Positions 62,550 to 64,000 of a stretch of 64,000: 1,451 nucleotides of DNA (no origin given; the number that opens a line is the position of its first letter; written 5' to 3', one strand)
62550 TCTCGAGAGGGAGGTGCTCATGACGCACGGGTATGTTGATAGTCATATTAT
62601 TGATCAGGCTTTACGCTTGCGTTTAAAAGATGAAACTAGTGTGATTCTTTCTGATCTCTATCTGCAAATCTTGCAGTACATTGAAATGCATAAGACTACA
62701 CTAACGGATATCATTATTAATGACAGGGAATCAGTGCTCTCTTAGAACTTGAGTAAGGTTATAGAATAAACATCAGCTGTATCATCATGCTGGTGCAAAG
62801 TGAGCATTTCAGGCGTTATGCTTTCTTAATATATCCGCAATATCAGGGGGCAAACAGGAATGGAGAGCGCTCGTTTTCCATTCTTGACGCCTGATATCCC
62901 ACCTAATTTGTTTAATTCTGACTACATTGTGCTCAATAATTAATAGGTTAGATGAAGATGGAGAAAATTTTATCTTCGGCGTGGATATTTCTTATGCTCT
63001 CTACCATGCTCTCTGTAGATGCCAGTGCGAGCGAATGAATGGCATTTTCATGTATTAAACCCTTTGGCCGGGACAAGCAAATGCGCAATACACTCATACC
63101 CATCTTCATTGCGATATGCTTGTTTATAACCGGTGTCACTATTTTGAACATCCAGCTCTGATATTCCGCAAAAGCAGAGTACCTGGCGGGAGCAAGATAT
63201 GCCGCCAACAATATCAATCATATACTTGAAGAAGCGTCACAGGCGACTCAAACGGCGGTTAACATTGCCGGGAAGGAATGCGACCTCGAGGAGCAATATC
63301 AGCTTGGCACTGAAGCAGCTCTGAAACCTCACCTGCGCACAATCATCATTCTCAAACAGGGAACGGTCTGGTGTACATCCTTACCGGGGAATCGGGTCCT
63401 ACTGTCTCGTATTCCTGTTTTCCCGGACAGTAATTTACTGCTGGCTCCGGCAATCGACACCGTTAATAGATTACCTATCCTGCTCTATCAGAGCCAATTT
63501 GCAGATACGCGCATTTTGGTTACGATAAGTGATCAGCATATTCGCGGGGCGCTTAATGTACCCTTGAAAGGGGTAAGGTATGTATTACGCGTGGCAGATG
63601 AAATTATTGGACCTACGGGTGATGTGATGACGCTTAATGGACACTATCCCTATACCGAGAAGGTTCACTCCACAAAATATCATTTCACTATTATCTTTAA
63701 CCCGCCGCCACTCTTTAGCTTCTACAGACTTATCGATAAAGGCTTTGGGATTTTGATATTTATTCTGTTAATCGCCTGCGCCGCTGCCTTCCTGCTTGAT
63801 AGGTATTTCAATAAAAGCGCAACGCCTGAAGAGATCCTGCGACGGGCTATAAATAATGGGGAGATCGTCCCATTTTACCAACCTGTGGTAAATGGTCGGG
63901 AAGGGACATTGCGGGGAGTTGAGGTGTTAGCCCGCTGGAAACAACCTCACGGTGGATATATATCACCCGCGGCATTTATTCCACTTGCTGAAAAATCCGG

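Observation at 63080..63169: In-frame TGA at codon 30 of pdeG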

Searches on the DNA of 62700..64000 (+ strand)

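Call 5: search_dna_similar(query=window:62900-64000:+, collection=ecoli_genomes, mode=near, max_rows=40, rows=spread)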
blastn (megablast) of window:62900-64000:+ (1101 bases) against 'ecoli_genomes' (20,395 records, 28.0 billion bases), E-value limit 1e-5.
Records with a match: 5020; places in all: 5104; records where one place covers at least 80% of the query: 3915.
Genomes with a match: 5018 of 5426; with a place that covers at least 80% of the query: 3914. Places per genome that has any: lowest 1, median 1, highest 2. On chromosomes: 5092 places; on plasmids: 12.
Best place of each record, by identity: >=99% 426; 95-99% 4574; 90-95% 20.
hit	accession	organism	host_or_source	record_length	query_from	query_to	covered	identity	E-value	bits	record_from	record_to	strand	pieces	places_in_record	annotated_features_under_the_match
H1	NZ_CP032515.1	Escherichia coli strain 118UI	Homo sapiens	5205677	1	1101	100%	100.0%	0e+0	2034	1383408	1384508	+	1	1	pdeG: EAL domain-containing protein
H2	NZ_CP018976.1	Escherichia coli strain Ecol_545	Homo sapiens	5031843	1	1101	100%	99.7%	0e+0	2017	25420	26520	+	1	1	pdeG: EAL domain-containing protein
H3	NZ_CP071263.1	Escherichia coli strain MEI003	Outdoors environment of a veterinary ...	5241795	1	1101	100%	99.5%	0e+0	2006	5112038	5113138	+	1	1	pdeG: EAL domain-containing protein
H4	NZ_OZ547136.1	Escherichia coli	Homo sapiens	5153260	1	1099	100%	99.5%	0e+0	1997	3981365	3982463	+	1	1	pdeG: cyclic di-3',5'-guanosine monophosphate phosphodiesterase PdeG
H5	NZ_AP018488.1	Escherichia coli O157:H7 strain PV15-279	Homo sapiens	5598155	1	1101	100%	97.5%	0e+0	1884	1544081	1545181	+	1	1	pdeG: EAL domain-containing protein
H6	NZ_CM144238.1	Escherichia coli strain KK19-02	Homo sapiens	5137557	3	1101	100%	97.6%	0e+0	1886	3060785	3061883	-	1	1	pdeG: EAL domain-containing protein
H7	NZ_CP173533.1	Escherichia coli strain 98208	Homo sapiens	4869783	1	1101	100%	96.8%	0e+0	1840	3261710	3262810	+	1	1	pdeG: cyclic diguanylate phosphodiesterase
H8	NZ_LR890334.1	Escherichia coli strain MINF_9A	Homo sapiens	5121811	3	1101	100%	96.9%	0e+0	1842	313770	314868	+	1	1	pdeG: cyclic diguanylate phosphodiesterase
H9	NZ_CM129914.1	Escherichia coli strain CPEC24103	canine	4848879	3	1101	100%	96.8%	0e+0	1836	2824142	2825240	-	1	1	pdeG: EAL domain-containing protein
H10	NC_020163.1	Escherichia coli APEC O78 strain APEC O78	-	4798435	3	1101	100%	96.7%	0e+0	1831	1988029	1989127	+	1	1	pdeG: EAL domain-containing protein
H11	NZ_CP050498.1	Escherichia coli strain RM13322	cattle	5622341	3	1101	100%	96.5%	0e+0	1814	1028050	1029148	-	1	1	pdeG: EAL domain-containing protein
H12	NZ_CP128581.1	Escherichia coli strain VG888-46E9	calf igloo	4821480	3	1101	100%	96.4%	0e+0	1826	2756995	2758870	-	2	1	pdeG: EAL domain-containing protein | IS1-like element IS1B family transposase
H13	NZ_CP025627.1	Escherichia coli strain SCEC020007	Homo sapiens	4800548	3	1101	100%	96.4%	0e+0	1808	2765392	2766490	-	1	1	pdeG: EAL domain-containing protein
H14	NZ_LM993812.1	Escherichia coli strain K-12 substr. HMS174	-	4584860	3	1101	100%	96.4%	0e+0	1808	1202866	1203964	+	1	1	pdeG: EAL domain-containing protein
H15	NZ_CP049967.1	Escherichia coli strain ARL09/232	Homo sapiens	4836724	3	1101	100%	96.4%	0e+0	1808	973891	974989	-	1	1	pdeG: EAL domain-containing protein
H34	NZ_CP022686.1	Escherichia coli Nissle 1917 strain Nissle 1917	Homo sapiens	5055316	3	1101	39%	97.0%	2e-145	720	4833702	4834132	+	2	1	cyclic diguanylate phosphodiesterase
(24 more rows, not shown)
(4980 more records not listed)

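Call 6: get_annotated_region(hit=H1, flank=3000)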
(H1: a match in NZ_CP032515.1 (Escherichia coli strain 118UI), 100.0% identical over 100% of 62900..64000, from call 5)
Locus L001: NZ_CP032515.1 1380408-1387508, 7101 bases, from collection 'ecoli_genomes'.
description: Escherichia coli strain 118UI chromosome, complete genome
organism: Escherichia coli strain 118UI (NCBI taxid 562)
replicon: chromosome; assembly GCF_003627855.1
host: Homo sapiens; source: urine; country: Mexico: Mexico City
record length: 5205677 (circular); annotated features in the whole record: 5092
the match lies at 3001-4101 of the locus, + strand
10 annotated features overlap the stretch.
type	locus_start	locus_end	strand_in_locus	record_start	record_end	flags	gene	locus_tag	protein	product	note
CDS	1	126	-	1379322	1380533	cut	bluF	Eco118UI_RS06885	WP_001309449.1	blue light-responsive regulator BluF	-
CDS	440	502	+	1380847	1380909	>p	-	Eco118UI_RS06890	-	regulatory protein YcgZ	incomplete; partial in the middle of a contig; missing C-terminus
CDS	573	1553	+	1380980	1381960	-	-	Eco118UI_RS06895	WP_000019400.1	IS5-like element IS5 family transposase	-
CDS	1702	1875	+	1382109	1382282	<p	ycgZ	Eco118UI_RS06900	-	regulatory protein YcgZ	incomplete; partial in the middle of a contig; missing N-terminus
CDS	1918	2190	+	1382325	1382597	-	ymgA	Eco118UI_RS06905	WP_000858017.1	hypothetical protein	-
CDS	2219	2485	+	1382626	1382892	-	ariR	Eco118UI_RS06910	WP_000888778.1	biofilm/acid-resistance regulator AriR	-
CDS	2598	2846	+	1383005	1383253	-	ymgC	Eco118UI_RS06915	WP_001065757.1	protein YmgC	-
CDS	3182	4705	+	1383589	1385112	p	pdeG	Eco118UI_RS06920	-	EAL domain-containing protein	internal stop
CDS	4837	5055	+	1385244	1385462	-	ymgF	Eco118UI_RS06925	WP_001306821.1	cell division-associated protein YmgF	-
CDS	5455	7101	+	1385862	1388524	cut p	ycgH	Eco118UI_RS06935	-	autotransporter YcgH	frameshifted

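Call 7: get_annotated_region(hit=H14, flank=3000)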
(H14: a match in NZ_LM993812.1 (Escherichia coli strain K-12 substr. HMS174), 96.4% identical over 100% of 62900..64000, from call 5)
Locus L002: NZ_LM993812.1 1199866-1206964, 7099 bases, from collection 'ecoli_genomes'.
description: Escherichia coli strain K-12 substr. HMS174 chromosome 1, complete sequence
organism: Escherichia coli strain K-12 substr. HMS174 (NCBI taxid 562)
replicon: chromosome; assembly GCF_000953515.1
host: -; source: -; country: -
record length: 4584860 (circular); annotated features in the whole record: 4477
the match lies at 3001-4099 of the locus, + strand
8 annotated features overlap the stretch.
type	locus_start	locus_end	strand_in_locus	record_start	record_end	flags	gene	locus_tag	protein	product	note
CDS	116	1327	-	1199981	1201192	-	bluF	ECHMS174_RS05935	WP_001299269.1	blue light-responsive regulator BluF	-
CDS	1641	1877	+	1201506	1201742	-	ycgZ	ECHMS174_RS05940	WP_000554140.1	regulatory protein YcgZ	-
CDS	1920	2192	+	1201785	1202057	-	ymgA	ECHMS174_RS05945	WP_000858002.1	two-component-system connector protein YmgA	-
CDS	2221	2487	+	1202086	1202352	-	ariR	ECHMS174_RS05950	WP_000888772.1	biofilm/acid-resistance regulator AriR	-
CDS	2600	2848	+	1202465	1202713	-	ymgC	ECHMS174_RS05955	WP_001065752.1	protein YmgC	-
CDS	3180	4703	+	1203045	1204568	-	pdeG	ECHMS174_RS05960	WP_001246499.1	EAL domain-containing protein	-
CDS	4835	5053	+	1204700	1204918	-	ymgF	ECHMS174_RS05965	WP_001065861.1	cell division-associated protein YmgF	-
CDS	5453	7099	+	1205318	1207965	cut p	ycgH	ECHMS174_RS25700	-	autotransporter YcgH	frameshifted; internal stop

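Call 8: get_annotated_region(hit=H4, flank=3000)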
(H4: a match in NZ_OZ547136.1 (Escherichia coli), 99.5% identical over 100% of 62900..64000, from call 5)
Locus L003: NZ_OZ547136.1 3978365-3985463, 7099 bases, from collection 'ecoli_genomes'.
description: Escherichia coli isolate AF39 chromosome 1, complete sequence
organism: Escherichia coli (NCBI taxid 562)
replicon: chromosome; assembly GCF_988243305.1
host: Homo sapiens; source: rectal swab; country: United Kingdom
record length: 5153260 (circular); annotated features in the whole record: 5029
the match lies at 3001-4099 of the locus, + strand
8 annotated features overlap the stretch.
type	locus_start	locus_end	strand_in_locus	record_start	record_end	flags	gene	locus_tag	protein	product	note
CDS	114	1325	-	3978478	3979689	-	bluF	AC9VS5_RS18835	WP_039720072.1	blue light-responsive regulator BluF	-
CDS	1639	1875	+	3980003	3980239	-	ycgZ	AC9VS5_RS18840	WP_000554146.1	regulatory protein YcgZ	-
CDS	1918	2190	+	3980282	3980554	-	ymgA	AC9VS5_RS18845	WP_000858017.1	hypothetical protein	-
CDS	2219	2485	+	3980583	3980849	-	ariR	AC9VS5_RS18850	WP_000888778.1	biofilm/acid-resistance regulator AriR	-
CDS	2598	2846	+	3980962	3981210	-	ymgC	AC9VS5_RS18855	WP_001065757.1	protein YmgC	-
CDS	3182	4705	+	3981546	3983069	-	pdeG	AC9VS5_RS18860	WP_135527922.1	cyclic di-3',5'-guanosine monophosphate phosphodiesterase PdeG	-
CDS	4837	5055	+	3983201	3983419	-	ymgF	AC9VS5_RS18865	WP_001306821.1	cell division-associated protein YmgF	-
CDS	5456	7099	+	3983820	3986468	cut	-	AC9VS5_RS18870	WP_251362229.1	ECIAI39_1904 family autotransporter adhesin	-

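Call 9: get_annotated_region(hit=H5, flank=3000)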
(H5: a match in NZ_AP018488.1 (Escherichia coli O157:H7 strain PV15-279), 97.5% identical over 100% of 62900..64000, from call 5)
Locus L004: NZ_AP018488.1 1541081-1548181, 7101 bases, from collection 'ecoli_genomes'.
description: Escherichia coli O157:H7 strain PV15-279 chromosome, complete genome
organism: Escherichia coli O157:H7 strain PV15-279 (NCBI taxid 83334)
replicon: chromosome; assembly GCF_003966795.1
host: Homo sapiens; source: -; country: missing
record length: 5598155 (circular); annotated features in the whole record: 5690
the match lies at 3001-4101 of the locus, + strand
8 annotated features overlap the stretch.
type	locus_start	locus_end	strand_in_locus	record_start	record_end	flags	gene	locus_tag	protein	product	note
CDS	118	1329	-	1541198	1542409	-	bluF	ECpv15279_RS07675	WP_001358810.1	blue light-responsive regulator BluF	-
CDS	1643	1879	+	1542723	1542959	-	ycgZ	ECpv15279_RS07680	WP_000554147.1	regulatory protein YcgZ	-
CDS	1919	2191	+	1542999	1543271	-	ymgA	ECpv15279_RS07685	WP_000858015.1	hypothetical protein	-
CDS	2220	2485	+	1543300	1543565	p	ariR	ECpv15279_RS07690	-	biofilm/acid-resistance regulator AriR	frameshifted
CDS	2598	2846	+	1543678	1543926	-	ymgC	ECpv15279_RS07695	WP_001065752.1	protein YmgC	-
CDS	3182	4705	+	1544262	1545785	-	pdeG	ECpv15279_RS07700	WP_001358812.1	EAL domain-containing protein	-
CDS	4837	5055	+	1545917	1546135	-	ymgF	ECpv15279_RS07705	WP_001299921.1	cell division-associated protein YmgF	-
CDS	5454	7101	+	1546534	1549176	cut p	-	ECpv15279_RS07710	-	ECIAI39_1904 family autotransporter adhesin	internal stop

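Call 12: search_dna_similar(query=window:63136-63190:+, collection=ecoli_genomes, mode=near, max_rows=60, rows=best)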
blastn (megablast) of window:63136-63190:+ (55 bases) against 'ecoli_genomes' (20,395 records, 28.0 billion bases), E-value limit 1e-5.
Records with a match: 3814; places in all: 3814; records where one place covers at least 80% of the query: 3814.
Genomes with a match: 3813 of 5426; with a place that covers at least 80% of the query: 3813. Places per genome that has any: lowest 1, median 1, highest 2. On chromosomes: 3806 places; on plasmids: 8.
Best place of each record, by identity: >=99% 52; 95-99% 3739; 90-95% 23.
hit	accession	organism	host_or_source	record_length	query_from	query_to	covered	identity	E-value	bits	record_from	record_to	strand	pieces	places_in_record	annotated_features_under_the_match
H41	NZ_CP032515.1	Escherichia coli strain 118UI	Homo sapiens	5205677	1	55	100%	100.0%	9e-20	102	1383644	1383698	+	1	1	pdeG: EAL domain-containing protein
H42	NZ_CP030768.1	Escherichia coli strain 2017C-4173W12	missing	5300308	1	55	100%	100.0%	9e-20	102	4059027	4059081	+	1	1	pdeG: EAL domain-containing protein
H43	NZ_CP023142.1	Escherichia coli strain CFSAN061770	missing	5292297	1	55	100%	100.0%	9e-20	102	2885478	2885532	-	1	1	pdeG: EAL domain-containing protein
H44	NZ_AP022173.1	Escherichia coli strain WP7-S17-ESBL-01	-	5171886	1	55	100%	100.0%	9e-20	102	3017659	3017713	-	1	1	pdeG: EAL domain-containing protein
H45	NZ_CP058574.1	Escherichia coli strain EC1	Homo sapiens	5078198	1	55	100%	100.0%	9e-20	102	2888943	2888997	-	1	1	pdeG: EAL domain-containing protein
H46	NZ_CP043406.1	Escherichia coli strain NMBU-W13E19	surface water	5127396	1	55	100%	100.0%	9e-20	102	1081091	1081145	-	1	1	pdeG: EAL domain-containing protein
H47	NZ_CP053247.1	Escherichia coli strain SCU-482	Homo sapiens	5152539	1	55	100%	100.0%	9e-20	102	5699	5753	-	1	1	pdeG: EAL domain-containing protein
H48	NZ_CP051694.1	Escherichia coli strain SCU-313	Homo sapiens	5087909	1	55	100%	100.0%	9e-20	102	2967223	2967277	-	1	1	pdeG: EAL domain-containing protein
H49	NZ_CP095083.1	Escherichia coli strain EC6868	Homo sapiens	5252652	1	55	100%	100.0%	9e-20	102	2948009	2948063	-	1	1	pdeG: EAL domain-containing protein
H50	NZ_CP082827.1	Escherichia coli strain SCAID WND2-2021 (3/145)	Homo sapiens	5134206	1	55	100%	100.0%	9e-20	102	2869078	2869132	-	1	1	pdeG: EAL domain-containing protein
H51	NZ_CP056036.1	Escherichia coli strain EC31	meat duck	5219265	1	55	100%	100.0%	9e-20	102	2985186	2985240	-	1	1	pdeG: EAL domain-containing protein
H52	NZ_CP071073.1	Escherichia coli strain 3347558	Homo sapiens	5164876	1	55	100%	100.0%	9e-20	102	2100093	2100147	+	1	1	pdeG: EAL domain-containing protein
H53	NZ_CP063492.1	Escherichia coli strain EF5-18-41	Gallus gallus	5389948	1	55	100%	100.0%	9e-20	102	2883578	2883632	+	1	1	pdeG: EAL domain-containing protein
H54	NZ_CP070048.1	Escherichia coli strain FDAARGOS_1290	Homo sapiens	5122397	1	55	100%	100.0%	9e-20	102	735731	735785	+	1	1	pdeG: EAL domain-containing protein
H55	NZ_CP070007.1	Escherichia coli strain FDAARGOS_1288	Homo sapiens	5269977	1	55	100%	100.0%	9e-20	102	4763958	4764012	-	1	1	pdeG: EAL domain-containing protein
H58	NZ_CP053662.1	Escherichia coli strain eco-241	Homo sapiens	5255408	1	55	100%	100.0%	9e-20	102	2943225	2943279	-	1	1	pdeG: EAL domain-containing protein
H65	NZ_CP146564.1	Escherichia coli strain B1.H1.18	Hospital Wastewater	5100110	1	55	100%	100.0%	9e-20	102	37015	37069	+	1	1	pdeG: EAL domain-containing protein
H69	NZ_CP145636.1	Escherichia coli strain S1-ISR-02-A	Homo sapiens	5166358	1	55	100%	100.0%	9e-20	102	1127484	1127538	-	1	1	pdeG: EAL domain-containing protein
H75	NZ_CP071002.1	Escherichia coli strain ECO_2_R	Homo sapiens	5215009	1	55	100%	100.0%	9e-20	102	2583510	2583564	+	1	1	pdeG: EAL domain-containing protein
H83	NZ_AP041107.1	Escherichia coli strain HR5-1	Homo sapiens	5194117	1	55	100%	100.0%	9e-20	102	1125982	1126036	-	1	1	pdeG: EAL domain-containing protein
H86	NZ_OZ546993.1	Escherichia coli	Homo sapiens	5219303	1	55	100%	100.0%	9e-20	102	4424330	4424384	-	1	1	pdeG: cyclic di-3',5'-guanosine monophosphate phosphodiesterase PdeG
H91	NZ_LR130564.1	Escherichia coli strain MS14387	Homo sapiens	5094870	1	55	100%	100.0%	9e-20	102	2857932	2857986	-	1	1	pdeG: EAL domain-containing protein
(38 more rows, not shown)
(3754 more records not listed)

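Call 13: get_annotated_region(hit=H86, flank=2500)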
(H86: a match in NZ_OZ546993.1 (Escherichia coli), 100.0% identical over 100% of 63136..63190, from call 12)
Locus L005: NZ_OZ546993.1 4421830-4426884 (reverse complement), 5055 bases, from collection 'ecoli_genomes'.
description: Escherichia coli isolate AF46 chromosome 1, complete sequence
organism: Escherichia coli (NCBI taxid 562)
replicon: chromosome; assembly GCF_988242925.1
host: Homo sapiens; source: rectal swab; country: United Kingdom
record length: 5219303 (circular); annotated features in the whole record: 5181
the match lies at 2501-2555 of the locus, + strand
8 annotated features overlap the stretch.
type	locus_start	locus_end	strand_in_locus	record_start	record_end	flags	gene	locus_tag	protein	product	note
CDS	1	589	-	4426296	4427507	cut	bluF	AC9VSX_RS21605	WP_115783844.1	blue light-responsive regulator BluF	-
CDS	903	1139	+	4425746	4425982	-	ycgZ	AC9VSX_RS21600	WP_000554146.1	regulatory protein YcgZ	-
CDS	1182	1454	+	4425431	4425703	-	ymgA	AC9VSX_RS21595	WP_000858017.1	hypothetical protein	-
CDS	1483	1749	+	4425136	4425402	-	ariR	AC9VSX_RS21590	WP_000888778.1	biofilm/acid-resistance regulator AriR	-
CDS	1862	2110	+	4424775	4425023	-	ymgC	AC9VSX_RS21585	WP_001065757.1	protein YmgC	-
CDS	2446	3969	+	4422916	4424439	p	pdeG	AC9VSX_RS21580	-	cyclic di-3',5'-guanosine monophosphate phosphodiesterase PdeG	internal stop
CDS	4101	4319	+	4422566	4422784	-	ymgF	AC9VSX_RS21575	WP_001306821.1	cell division-associated protein YmgF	-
CDS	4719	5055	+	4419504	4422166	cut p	ycgH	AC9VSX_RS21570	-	autotransporter YcgH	frameshifted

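Call 14: get_annotated_region(hit=H91, flank=2500)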
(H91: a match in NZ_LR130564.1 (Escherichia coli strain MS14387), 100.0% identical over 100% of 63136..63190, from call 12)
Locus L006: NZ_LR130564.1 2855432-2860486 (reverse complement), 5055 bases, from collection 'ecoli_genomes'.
description: Escherichia coli strain MS14387 isolate MS14387 chromosome 1
organism: Escherichia coli strain MS14387 (NCBI taxid 562)
replicon: chromosome; assembly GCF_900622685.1
host: Homo sapiens; source: blood; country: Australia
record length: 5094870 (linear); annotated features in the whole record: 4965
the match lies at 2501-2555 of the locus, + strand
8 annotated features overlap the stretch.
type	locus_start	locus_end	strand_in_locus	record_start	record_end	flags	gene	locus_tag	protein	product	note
CDS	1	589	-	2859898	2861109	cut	bluF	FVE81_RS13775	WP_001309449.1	blue light-responsive regulator BluF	-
CDS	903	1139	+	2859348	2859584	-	ycgZ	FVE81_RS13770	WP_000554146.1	regulatory protein YcgZ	-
CDS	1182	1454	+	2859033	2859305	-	ymgA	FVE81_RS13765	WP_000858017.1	hypothetical protein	-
CDS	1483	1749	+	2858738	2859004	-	ariR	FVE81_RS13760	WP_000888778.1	biofilm/acid-resistance regulator AriR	-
CDS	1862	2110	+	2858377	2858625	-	ymgC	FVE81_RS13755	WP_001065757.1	protein YmgC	-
CDS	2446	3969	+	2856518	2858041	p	pdeG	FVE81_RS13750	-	EAL domain-containing protein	internal stop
CDS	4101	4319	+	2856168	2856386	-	ymgF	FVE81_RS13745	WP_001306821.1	cell division-associated protein YmgF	-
CDS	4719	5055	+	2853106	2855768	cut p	ycgH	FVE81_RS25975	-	autotransporter YcgH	frameshifted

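Call 15: get_annotated_region(hit=H2, flank=3000)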
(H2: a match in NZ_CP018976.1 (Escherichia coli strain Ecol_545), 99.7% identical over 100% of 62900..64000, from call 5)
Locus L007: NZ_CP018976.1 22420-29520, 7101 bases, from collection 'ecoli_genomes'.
description: Escherichia coli strain Ecol_545 chromosome, complete genome
organism: Escherichia coli strain Ecol_545 (NCBI taxid 562)
replicon: chromosome; assembly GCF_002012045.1
host: Homo sapiens; source: not applicable; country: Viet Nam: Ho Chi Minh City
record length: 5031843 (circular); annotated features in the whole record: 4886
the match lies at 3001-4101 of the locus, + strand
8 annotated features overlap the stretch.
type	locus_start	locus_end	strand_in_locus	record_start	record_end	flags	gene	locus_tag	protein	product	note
CDS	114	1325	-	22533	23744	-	bluF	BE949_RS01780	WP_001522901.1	blue light-responsive regulator BluF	-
CDS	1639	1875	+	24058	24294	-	ycgZ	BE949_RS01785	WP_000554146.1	regulatory protein YcgZ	-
CDS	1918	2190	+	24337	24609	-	ymgA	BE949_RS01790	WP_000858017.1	hypothetical protein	-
CDS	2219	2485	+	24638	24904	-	ariR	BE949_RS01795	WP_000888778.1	biofilm/acid-resistance regulator AriR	-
CDS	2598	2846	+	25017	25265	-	ymgC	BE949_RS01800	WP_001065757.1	protein YmgC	-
CDS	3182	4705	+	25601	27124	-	pdeG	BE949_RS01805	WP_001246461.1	EAL domain-containing protein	-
CDS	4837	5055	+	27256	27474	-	ymgF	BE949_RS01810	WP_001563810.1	cell division-associated protein YmgF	-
CDS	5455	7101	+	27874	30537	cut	ycgH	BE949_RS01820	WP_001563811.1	autotransporter YcgH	-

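Call 27: search_dna_similar(query=window:62900-64000:+, collection=ecoli_genomes, mode=near, max_rows=60, rows=best)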
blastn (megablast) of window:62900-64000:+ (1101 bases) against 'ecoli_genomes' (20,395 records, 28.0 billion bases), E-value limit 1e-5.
Records with a match: 5020; places in all: 5104; records where one place covers at least 80% of the query: 3915.
Genomes with a match: 5018 of 5426; with a place that covers at least 80% of the query: 3914. Places per genome that has any: lowest 1, median 1, highest 2. On chromosomes: 5092 places; on plasmids: 12.
Best place of each record, by identity: >=99% 426; 95-99% 4574; 90-95% 20.
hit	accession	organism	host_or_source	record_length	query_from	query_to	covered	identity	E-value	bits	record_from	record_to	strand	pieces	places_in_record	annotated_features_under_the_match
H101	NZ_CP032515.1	Escherichia coli strain 118UI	Homo sapiens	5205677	1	1101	100%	100.0%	0e+0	2034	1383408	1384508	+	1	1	pdeG: EAL domain-containing protein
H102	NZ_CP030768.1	Escherichia coli strain 2017C-4173W12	missing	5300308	1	1101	100%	100.0%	0e+0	2034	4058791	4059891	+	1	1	pdeG: EAL domain-containing protein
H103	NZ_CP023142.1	Escherichia coli strain CFSAN061770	missing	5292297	1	1101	100%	100.0%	0e+0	2034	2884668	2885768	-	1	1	pdeG: EAL domain-containing protein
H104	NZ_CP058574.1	Escherichia coli strain EC1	Homo sapiens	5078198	1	1101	100%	100.0%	0e+0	2034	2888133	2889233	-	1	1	pdeG: EAL domain-containing protein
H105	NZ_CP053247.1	Escherichia coli strain SCU-482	Homo sapiens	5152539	1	1101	100%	100.0%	0e+0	2034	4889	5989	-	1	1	pdeG: EAL domain-containing protein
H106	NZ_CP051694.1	Escherichia coli strain SCU-313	Homo sapiens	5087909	1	1101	100%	100.0%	0e+0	2034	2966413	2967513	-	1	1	pdeG: EAL domain-containing protein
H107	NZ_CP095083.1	Escherichia coli strain EC6868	Homo sapiens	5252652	1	1101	100%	100.0%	0e+0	2034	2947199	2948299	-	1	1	pdeG: EAL domain-containing protein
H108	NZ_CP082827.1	Escherichia coli strain SCAID WND2-2021 (3/145)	Homo sapiens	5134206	1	1101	100%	100.0%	0e+0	2034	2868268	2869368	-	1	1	pdeG: EAL domain-containing protein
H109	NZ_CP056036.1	Escherichia coli strain EC31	meat duck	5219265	1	1101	100%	100.0%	0e+0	2034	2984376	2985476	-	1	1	pdeG: EAL domain-containing protein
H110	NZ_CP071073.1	Escherichia coli strain 3347558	Homo sapiens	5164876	1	1101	100%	100.0%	0e+0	2034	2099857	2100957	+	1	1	pdeG: EAL domain-containing protein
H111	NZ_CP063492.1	Escherichia coli strain EF5-18-41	Gallus gallus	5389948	1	1101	100%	100.0%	0e+0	2034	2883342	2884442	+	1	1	pdeG: EAL domain-containing protein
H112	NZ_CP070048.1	Escherichia coli strain FDAARGOS_1290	Homo sapiens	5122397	1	1101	100%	100.0%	0e+0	2034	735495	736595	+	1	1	pdeG: EAL domain-containing protein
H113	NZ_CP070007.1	Escherichia coli strain FDAARGOS_1288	Homo sapiens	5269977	1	1101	100%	100.0%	0e+0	2034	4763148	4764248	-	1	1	pdeG: EAL domain-containing protein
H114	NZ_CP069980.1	Escherichia coli strain FDAARGOS_1291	Homo sapiens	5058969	1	1101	100%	100.0%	0e+0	2034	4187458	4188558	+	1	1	pdeG: EAL domain-containing protein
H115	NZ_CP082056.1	Escherichia coli strain MS20675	Homo sapiens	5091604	1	1101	100%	100.0%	0e+0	2034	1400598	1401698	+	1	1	pdeG: EAL domain-containing protein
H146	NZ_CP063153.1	Escherichia coli strain M7424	Homo sapiens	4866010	1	1101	100%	99.9%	0e+0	2028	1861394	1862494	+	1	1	pdeG: EAL domain-containing protein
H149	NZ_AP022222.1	Escherichia coli strain WP8-S17-ESBL-12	-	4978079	1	1101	100%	99.9%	0e+0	2028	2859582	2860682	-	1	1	pdeG: EAL domain-containing protein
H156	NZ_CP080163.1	Escherichia coli strain PK8275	chicken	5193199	1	1101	100%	99.9%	0e+0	2028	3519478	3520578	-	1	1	pdeG: cyclic diguanylate phosphodiesterase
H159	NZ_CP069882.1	Escherichia coli strain FDAARGOS_1289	Homo sapiens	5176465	1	1101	100%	99.9%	0e+0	2028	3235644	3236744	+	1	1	pdeG: EAL domain-containing protein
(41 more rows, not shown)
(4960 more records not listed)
